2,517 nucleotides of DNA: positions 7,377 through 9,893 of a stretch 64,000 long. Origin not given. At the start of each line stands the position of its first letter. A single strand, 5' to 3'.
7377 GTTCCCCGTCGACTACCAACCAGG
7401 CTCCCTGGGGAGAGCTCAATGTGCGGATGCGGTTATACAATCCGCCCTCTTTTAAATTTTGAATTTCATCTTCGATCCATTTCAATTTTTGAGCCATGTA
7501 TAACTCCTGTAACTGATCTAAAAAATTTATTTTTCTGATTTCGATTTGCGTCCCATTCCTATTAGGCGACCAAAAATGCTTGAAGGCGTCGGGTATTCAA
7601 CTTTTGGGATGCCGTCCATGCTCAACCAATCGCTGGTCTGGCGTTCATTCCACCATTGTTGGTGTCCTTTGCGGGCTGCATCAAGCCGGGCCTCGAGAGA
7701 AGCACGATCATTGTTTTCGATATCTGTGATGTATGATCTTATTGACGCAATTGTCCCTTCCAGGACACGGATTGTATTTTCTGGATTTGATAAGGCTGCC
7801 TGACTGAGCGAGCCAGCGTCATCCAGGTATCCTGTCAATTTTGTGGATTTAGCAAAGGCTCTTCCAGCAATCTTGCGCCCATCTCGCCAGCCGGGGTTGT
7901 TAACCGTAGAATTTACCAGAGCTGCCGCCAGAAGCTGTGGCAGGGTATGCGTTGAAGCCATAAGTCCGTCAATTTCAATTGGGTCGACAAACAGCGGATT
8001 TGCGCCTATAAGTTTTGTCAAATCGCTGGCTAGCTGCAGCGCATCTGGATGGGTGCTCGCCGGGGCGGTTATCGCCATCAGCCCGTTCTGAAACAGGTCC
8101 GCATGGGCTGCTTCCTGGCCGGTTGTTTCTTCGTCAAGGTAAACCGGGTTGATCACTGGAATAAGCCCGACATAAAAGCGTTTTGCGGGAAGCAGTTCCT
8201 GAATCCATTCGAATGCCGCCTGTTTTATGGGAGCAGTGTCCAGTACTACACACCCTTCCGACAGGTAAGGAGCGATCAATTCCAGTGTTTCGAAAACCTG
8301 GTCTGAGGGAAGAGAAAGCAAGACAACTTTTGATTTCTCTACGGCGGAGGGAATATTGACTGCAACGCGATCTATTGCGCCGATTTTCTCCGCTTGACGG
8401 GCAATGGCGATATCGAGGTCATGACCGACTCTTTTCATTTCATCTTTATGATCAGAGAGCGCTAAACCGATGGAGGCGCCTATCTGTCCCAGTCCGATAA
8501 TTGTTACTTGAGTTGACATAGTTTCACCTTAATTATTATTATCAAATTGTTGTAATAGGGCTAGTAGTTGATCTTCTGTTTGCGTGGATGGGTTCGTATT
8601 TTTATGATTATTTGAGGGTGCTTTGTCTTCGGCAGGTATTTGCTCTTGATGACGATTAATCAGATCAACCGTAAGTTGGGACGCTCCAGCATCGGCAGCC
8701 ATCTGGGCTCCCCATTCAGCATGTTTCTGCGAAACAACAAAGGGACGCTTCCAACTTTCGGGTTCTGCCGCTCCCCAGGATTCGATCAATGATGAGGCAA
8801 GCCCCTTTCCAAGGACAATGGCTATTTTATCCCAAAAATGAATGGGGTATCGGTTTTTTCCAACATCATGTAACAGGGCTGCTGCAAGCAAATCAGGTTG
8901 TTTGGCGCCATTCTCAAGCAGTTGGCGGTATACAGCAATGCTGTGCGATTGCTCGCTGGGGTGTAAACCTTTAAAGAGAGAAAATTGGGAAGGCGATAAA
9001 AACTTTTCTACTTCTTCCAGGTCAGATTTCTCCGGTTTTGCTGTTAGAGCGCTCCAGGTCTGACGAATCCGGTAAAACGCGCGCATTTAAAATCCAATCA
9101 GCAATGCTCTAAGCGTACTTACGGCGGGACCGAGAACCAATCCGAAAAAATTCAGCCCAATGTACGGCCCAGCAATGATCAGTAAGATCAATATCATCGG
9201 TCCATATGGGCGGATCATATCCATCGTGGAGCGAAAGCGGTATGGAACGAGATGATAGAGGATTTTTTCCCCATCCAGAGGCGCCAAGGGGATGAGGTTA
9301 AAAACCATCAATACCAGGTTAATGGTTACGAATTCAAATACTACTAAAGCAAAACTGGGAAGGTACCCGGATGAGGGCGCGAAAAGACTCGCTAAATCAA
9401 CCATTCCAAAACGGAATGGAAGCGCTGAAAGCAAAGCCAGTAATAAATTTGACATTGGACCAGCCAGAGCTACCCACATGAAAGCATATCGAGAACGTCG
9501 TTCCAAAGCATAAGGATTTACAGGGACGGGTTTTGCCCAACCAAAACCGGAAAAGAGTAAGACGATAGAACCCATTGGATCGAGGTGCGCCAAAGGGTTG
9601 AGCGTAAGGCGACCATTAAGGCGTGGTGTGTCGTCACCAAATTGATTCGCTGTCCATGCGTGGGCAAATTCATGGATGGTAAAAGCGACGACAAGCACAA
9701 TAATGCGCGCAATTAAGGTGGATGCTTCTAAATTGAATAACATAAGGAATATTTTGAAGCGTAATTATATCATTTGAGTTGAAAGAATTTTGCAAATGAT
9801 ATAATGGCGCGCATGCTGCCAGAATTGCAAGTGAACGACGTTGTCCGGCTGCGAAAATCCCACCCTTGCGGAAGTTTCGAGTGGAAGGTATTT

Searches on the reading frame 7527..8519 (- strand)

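Call 72: search_protein_families(library=pfam, proteins=[window:7527-8519:-], max_evalue=0.0001)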
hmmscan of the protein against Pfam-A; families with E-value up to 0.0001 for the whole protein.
window:7527-8519:- (330 aa): 2 families
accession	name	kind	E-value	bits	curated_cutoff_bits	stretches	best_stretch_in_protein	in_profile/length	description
PF02153.23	PDH_N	-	6.2e-17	62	26.5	1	18-173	2-150/154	Prephenate dehydrogenase, nucleotide-binding domain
PF03807.23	F420_oxidored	-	2.7e-06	28.3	21.6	1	5-96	2-92/94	NADP oxidoreductase coenzyme F420-dependent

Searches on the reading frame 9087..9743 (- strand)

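Call 72: search_protein_families(library=pfam, proteins=[window:9087-9743:-], max_evalue=0.0001)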
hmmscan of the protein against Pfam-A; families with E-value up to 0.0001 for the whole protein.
window:9087-9743:- (218 aa): 1 family
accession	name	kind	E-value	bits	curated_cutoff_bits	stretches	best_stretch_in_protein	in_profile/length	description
PF02163.28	Peptidase_M50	-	2.9e-12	46.8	27.2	2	135-170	163-198/221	Peptidase family M50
